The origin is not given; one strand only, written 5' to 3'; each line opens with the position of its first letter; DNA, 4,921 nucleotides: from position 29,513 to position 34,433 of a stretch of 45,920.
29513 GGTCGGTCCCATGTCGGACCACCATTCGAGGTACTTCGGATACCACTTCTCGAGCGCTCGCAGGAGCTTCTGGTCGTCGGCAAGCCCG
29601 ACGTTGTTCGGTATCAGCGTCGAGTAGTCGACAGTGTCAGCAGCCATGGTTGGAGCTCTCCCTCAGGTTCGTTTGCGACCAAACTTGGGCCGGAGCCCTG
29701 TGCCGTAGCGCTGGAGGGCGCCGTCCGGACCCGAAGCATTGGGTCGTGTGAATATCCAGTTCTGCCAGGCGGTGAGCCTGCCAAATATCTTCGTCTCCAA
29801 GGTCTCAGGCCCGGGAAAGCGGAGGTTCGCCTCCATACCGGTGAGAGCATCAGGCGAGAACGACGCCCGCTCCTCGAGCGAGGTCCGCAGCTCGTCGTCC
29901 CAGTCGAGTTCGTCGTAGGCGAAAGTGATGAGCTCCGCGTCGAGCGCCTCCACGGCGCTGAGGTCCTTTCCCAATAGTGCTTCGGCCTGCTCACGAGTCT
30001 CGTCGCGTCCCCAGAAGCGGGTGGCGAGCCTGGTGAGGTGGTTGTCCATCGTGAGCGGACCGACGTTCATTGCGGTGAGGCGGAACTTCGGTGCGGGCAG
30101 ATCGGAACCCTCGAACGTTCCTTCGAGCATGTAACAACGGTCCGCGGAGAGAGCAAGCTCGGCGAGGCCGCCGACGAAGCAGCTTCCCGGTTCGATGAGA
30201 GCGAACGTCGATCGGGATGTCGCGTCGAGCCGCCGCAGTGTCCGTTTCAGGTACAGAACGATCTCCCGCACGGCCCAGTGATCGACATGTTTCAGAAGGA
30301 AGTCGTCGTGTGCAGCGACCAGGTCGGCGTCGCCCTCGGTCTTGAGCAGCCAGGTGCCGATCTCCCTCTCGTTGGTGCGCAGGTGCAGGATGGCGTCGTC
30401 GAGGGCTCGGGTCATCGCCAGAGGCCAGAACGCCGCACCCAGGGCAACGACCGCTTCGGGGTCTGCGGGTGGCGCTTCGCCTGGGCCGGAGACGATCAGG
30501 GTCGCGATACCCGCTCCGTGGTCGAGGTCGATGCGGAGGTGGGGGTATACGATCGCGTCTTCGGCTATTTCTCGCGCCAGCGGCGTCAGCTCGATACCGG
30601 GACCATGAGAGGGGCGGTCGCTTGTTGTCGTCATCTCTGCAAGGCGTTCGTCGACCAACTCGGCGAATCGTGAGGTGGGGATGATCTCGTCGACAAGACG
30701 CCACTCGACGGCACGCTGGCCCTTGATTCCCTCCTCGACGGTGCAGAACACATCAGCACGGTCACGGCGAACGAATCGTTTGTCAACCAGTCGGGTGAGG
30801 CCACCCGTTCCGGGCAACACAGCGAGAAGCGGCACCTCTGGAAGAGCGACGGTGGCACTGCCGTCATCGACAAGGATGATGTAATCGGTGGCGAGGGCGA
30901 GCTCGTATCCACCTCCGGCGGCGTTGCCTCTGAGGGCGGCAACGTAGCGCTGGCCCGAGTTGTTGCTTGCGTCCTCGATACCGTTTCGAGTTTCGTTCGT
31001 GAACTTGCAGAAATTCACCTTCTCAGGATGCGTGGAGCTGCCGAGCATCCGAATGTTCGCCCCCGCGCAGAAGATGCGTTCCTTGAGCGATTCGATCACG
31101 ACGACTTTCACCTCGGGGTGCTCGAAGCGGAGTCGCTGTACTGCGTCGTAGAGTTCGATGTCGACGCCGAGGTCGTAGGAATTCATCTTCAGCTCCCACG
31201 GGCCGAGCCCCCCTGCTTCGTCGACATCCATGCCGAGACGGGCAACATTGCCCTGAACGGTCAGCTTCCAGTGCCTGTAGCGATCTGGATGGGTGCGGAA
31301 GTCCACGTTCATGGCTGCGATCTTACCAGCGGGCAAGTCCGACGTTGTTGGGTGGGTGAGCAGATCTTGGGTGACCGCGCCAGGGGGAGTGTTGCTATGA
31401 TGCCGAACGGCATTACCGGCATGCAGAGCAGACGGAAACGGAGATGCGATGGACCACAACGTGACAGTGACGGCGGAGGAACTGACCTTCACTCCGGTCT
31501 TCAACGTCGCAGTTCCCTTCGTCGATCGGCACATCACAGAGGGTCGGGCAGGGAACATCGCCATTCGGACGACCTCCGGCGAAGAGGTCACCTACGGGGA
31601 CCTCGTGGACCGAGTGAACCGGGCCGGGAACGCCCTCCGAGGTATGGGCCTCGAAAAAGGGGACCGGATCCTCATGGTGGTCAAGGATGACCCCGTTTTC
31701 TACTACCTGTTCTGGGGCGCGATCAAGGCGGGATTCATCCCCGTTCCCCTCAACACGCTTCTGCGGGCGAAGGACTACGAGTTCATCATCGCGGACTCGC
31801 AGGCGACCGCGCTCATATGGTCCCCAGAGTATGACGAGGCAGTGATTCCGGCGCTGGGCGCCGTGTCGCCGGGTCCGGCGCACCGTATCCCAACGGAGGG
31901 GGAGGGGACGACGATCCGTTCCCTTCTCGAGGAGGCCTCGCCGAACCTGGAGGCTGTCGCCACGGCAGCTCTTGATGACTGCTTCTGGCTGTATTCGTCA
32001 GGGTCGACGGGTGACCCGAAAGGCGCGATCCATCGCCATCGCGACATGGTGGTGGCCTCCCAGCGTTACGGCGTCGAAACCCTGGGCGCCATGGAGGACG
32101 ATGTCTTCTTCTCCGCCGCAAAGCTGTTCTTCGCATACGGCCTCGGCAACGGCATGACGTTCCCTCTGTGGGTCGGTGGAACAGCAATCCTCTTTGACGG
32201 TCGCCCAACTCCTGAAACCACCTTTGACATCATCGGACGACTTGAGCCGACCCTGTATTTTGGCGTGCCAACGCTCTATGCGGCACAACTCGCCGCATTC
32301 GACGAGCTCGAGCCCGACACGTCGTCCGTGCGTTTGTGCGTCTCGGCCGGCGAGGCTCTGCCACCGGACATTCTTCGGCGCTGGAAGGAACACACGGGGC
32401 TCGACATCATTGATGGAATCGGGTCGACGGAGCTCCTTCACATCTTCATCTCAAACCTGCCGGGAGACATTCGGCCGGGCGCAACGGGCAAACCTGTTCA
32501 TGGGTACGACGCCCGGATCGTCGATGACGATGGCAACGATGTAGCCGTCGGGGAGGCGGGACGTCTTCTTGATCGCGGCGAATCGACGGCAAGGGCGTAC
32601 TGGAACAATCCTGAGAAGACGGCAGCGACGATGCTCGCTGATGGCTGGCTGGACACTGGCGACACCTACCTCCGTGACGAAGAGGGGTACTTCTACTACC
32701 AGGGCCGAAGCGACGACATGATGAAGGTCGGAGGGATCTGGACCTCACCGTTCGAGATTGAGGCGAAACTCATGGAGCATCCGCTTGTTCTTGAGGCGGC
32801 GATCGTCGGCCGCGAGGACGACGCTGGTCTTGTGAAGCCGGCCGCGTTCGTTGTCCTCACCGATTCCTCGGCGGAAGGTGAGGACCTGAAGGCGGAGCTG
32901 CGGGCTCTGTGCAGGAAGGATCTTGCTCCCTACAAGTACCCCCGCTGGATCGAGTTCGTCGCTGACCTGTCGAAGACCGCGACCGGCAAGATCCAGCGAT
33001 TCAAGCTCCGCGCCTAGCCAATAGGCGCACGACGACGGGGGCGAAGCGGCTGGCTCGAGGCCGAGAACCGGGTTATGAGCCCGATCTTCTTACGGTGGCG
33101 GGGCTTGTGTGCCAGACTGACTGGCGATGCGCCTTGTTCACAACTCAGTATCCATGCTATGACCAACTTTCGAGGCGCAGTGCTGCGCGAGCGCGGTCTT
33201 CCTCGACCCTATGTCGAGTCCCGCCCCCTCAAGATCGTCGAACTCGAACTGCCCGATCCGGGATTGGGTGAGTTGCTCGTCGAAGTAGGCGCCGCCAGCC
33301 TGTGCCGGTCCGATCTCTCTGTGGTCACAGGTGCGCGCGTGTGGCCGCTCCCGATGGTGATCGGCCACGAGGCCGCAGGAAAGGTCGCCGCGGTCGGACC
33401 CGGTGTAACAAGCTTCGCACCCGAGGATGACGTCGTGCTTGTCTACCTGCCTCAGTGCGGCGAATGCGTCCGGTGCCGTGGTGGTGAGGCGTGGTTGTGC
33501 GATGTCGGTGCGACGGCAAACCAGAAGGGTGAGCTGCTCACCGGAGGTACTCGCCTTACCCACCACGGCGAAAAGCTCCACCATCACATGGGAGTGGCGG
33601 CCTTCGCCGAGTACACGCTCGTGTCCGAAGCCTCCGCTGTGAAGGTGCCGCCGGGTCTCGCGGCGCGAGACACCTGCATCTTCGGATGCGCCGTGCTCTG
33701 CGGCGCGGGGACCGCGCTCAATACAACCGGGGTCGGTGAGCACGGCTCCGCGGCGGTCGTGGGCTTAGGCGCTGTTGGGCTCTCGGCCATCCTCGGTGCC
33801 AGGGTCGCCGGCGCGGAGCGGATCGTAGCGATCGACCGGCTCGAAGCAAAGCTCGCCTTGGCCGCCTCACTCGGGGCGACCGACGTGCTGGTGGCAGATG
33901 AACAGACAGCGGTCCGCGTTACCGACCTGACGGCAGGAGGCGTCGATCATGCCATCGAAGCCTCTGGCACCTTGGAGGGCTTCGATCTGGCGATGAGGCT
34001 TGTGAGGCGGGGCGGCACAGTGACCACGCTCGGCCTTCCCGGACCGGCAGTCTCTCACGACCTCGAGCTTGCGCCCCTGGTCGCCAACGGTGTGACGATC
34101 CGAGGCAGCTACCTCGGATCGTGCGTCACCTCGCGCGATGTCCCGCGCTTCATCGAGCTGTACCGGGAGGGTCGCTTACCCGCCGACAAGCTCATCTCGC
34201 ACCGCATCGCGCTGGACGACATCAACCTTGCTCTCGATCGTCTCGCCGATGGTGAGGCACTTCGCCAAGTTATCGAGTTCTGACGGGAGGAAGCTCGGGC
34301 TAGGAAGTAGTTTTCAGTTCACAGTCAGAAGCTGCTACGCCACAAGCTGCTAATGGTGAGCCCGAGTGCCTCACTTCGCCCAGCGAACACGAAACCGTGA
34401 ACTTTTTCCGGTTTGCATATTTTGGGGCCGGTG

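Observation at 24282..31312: boxC-boxB run straight into an hcrCAB-type reductase trio, and no boxA is present in the window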

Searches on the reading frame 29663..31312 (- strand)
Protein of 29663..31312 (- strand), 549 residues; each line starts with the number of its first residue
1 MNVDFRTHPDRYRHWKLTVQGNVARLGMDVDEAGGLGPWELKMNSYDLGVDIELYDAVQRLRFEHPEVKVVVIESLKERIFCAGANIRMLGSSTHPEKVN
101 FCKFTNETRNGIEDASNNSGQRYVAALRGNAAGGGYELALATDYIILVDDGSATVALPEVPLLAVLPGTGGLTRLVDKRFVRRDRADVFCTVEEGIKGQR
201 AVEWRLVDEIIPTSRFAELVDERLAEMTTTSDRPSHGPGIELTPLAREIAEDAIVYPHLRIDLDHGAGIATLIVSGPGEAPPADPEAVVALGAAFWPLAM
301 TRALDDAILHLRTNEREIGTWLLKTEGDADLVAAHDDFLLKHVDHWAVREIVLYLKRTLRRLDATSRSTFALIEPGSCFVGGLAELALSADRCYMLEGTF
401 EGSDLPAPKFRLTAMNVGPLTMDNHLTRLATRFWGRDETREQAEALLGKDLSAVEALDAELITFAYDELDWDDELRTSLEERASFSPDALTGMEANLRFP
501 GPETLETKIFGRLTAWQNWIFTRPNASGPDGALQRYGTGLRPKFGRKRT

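Call 4: search_protein_families(library=ncbifam, proteins=[window:29663-31312:-], max_evalue=0.00001)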
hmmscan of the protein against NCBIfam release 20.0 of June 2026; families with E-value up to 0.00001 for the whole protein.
window:29663-31312:- (549 aa): 43 families (the best 25 are shown)
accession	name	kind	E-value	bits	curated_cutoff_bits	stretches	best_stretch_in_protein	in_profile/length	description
TIGR03222.1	benzo_boxC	equivalog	1.2e-257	856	712.3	1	3-548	1-547/548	2,3-epoxybenzoyl-CoA dihydrolase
NF008363.0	PRK11154.1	equivalog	1.6e-22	79.4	869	1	21-236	14-215/708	fatty acid oxidation complex subunit alpha FadJ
NF005802.0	PRK07657.1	equivalog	1.7e-20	73.7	363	1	45-221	27-193/260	enoyl-CoA hydratase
TIGR02441.1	fa_ox_alpha_mit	equivalog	9.3e-18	63.7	964.65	1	14-211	14-196/737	fatty acid oxidation complex subunit alpha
TIGR02440.1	FadJ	equivalog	1.8e-16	59.6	968.45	1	42-223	22-196/699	fatty acid oxidation complex subunit alpha FadJ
NF042430.2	EnCoAhydt_DpgD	equivalog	3.8e-16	59.3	400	1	43-229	18-199/258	enoyl-CoA-hydratase DpgD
NF005803.0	PRK07658.1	equivalog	4.7e-16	59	313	1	64-218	42-187/257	enoyl-CoA hydratase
NF008727.0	PRK11730.1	equivalog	1.5e-15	56.6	870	1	44-221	29-198/717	fatty acid oxidation complex subunit alpha FadB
NF004475.0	PRK05809.1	subfamily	3.1e-15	56.4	394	1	57-218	39-190/260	short-chain-enoyl-CoA hydratase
NF006566.0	PRK09076.1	subfamily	4.5e-15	56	286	1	46-215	28-187/260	enoyl-CoA hydratase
NF002936.2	PRK03580.1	equivalog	1.8e-14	53.8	500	1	43-222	23-191/261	crotonobetainyl-CoA hydratase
NF051848.1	EnCoAHydtEchA19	equivalog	2.6e-13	50.1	400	1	47-215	25-185/258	enoyl-CoA hydratase EchA19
NF007239.0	PRK09674.1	equivalog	2.9e-13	49.9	371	1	65-218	46-187/257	2,3-dehydroadipyl-CoA hydratase PaaF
NF006007.0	PRK08138.1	subfamily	3.3e-13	49.6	355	1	45-213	31-186/261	enoyl-CoA hydratase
NF004795.0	PRK06143.1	subfamily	1.3e-12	47.8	283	1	52-228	39-204/260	enoyl-CoA hydratase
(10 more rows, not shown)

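Call 5: search_protein_families(library=pfam, proteins=[window:29663-31312:-], max_evalue=0.001)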
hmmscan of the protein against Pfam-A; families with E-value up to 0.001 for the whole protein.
window:29663-31312:- (549 aa): 2 families
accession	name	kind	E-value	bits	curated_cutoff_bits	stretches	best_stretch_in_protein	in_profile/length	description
PF00378.25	ECH_1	-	1.1e-21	77.8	27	1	42-229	16-192/251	Enoyl-CoA hydratase/isomerase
PF16113.10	ECH_2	-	6.7e-10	39.4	27.2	1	44-230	13-190/335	Enoyl-CoA hydratase/isomerase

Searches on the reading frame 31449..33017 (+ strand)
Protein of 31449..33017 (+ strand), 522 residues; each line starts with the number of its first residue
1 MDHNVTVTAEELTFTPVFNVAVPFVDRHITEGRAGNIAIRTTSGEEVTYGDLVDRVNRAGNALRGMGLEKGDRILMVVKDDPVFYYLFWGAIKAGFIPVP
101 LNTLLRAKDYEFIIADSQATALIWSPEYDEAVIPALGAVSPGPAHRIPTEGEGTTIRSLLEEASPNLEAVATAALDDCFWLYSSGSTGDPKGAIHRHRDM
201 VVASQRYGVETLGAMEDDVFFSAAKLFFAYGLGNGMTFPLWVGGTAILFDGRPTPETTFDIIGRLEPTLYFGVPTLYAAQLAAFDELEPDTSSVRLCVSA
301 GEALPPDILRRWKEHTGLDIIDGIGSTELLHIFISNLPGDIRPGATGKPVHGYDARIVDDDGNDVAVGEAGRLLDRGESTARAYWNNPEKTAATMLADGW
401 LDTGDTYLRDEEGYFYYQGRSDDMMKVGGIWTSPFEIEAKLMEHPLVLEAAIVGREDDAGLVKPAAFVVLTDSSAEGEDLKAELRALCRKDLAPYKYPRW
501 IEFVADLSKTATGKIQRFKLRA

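Call 6: search_protein_families(library=ncbifam, proteins=[window:31449-33017:+], max_evalue=0.00001)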
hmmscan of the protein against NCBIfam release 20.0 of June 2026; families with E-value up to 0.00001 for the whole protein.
window:31449-33017:+ (522 aa): 101 families (the best 25 are shown)
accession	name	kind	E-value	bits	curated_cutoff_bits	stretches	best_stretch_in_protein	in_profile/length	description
TIGR02262.1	benz_CoA_lig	subfamily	3.1e-181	603.5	375.25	1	18-521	3-506/508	benzoate-CoA ligase family protein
NF053567.1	HBDA_AROS1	equivalog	2.9e-107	359.2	1000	1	18-521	12-516/523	3-hydroxybenzoate--CoA ligase HbdA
NF004837.0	PRK06187.1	subfamily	2.8e-98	329.5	476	1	36-522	23-520/531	long-chain-fatty-acid--CoA ligase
NF003313.0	PRK04319.1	equivalog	4.6e-83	279.4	729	1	17-522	42-559/574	acetate--CoA ligase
NF047394.1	AcylCoAsynMbcS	equivalog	3.5e-81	273.4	850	1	17-521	11-517/525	acyl-CoA synthetase MbcS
NF004114.0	PRK05605.1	equivalog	2.6e-72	244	766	2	171-521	217-566/575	long-chain-fatty-acid--CoA ligase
NF006182.0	PRK08316.1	subfamily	6.4e-72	242.7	663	1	37-521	28-514/523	fatty acyl-CoA synthetase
NF004716.0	PRK06060.1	equivalog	2.5e-70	237.5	1228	1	45-521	29-487/705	p-hydroxybenzoic acid--AMP ligase FadD22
NF005307.0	PRK06839.1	equivalog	1.9e-69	234.6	748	1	36-520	18-489/496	o-succinylbenzoate--CoA ligase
NF006181.0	PRK08314.1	subfamily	1.9e-69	234.4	705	2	169-517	198-547/563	long-chain-fatty-acid--CoA ligase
NF005702.0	PRK07514.1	subfamily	2.1e-69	234.2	558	1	34-521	17-497/506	malonyl-CoA synthase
NF004822.0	PRK06178.1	equivalog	3.3e-66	224.1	782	1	42-521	58-564/571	acyl-CoA synthetase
NF001208.0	PRK00174.1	subfamily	3.1e-62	210.8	657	2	154-521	236-617/649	acetate--CoA ligase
NF052269.1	Staph_lig_FadD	equivalog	5.8e-62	209.6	650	1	40-520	21-489/499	long-chain-fatty-acid--CoA ligase FadD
TIGR02188.1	Ac_CoA_lig_AcsA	equivalog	6.9e-61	206.3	724.95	1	151-521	214-602/629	acetate--CoA ligase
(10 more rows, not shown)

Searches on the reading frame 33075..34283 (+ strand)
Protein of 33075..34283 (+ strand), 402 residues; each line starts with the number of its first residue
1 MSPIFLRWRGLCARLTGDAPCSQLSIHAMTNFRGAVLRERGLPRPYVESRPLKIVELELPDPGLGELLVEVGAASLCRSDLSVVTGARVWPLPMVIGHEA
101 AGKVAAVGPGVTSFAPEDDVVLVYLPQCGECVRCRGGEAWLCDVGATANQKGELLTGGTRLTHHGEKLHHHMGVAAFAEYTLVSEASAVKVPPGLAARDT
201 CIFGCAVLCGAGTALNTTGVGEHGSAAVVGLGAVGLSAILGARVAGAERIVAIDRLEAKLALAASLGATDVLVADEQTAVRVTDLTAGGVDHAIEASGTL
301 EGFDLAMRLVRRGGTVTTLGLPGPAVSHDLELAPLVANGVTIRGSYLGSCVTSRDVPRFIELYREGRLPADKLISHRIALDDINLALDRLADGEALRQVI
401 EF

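Call 6: search_protein_families(library=ncbifam, proteins=[window:33075-34283:+], max_evalue=0.00001)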
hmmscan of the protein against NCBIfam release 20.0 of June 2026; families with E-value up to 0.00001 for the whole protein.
window:33075-34283:+ (402 aa): 20 families
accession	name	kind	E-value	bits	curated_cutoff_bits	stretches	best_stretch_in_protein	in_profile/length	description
TIGR03451.1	mycoS_dep_FDH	equivalog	5.4e-80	268.9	512.9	1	50-402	12-358/358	S-(hydroxymethyl)mycothiol dehydrogenase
TIGR03989.1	Rxyl_3153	subfamily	3.2e-79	266.9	440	1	49-402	11-370/370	NDMA-dependent alcohol dehydrogenase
TIGR02818.1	adh_III_F_hyde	equivalog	1.8e-73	247.7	543.95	1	47-402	9-368/368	S-(hydroxymethyl)glutathione dehydrogenase/class III alcohol dehydrogenase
TIGR00692.1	tdh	equivalog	3e-36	125.1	458.35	2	175-396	117-334/340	L-threonine 3-dehydrogenase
NF003808.0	PRK05396.1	equivalog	3.8e-36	124.7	380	1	52-400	13-338/341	L-threonine 3-dehydrogenase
NF010344.0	PRK13771.1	subfamily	1.1e-34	120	349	1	50-395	11-325/334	putative alcohol dehydrogenase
NF041097.1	keto_inos_dh_IolM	equivalog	6e-33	114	450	1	52-400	40-387/389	scyllo-inosose 3-dehydrogenase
NF006940.0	PRK09422.1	equivalog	2.1e-30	105.9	344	2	176-402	116-335/338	alcohol dehydrogenase AdhP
TIGR03366.1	HpnZ_proposed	hypoth_equivalog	2.2e-28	99.4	328.1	1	64-383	5-315/315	putative phosphonate catabolism associated alcohol dehydrogenase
NF041172.1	AcrlCoa_red_Thmprot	equivalog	4.1e-27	95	500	1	52-397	13-328/334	acryloyl-CoA reductase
NF007489.0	PRK10083.1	equivalog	8.8e-24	84.1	376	2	51-143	11-104/339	Zn-dependent oxidoreductase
NF007642.0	PRK10309.1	equivalog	2.5e-21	76.3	550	2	175-346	115-287/347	galactitol-1-phosphate 5-dehydrogenase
NF007375.0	PRK09880.1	equivalog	2.6e-17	62.6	469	1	67-393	30-333/344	L-idonate 5-dehydrogenase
NF047908.1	AldhRedAhr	equivalog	4.3e-17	62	470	1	51-399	15-331/335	NADPH-dependent aldehyde reductase Ahr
TIGR03201.1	dearomat_had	equivalog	5.9e-16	58.5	338.65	1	50-400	9-346/349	6-hydroxycyclohex-1-ene-1-carbonyl-CoA dehydrogenase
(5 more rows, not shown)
